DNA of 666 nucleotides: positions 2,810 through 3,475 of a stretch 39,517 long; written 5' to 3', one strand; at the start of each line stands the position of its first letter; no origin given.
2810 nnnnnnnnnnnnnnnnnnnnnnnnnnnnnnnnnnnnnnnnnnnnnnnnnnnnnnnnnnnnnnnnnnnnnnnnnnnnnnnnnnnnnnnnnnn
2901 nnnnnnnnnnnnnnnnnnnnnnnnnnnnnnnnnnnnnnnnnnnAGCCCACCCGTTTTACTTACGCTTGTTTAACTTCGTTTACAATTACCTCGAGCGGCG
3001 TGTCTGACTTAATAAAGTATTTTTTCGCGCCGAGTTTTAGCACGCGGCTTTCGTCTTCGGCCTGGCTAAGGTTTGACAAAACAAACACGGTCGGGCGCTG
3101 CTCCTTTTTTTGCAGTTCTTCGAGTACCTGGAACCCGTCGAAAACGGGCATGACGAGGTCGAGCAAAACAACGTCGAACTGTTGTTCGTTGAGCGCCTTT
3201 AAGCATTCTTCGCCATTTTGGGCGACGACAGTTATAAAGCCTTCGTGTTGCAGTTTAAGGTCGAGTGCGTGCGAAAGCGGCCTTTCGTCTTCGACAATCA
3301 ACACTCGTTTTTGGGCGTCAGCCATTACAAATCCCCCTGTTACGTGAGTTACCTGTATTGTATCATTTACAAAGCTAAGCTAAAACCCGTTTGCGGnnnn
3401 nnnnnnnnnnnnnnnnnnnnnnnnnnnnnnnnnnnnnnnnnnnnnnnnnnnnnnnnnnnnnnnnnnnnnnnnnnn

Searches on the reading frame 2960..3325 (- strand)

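Call 3: search_protein_families(library=pfam, proteins=[window:2960-3325:-], max_evalue=1)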
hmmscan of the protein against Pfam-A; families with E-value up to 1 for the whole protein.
window:2960-3325:- (121 aa): 8 families
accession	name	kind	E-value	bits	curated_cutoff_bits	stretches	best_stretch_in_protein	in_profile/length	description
PF00072.30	Response_reg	-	2.1e-22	79.8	30.2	1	8-107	1-100/111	Response regulator receiver domain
PF20274.4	cREC_REC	-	0.0012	19.9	27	1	9-84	3-73/88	Cyclic-phosphate processing Receiver domain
PF13847.12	Methyltransf_31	-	0.0019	18.4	27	1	26-90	49-123/145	Methyltransferase domain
PF23198.2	PDE8A_N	-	0.003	17.9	29.6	1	7-120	12-130/147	PDE8A-like, N-terminal domain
PF06856.16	AcMNPV_Orf17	-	0.0057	16.8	22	1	61-119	60-114/121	Autographa californica nuclear polyhedrosis virus (AcMNPV), Orf17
PF05775.19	AfaD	-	0.01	16.6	30.8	1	63-116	23-75/104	Enterobacteria AfaD invasin protein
PF06506.16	PrpR_N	-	0.074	13.1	29.1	1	48-120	44-117/167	Propionate catabolism activator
PF25239.1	WHD_CHMP7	-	0.23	12.1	27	0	10-43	39-72/74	Charged multivesicular body protein 7, winged helix domain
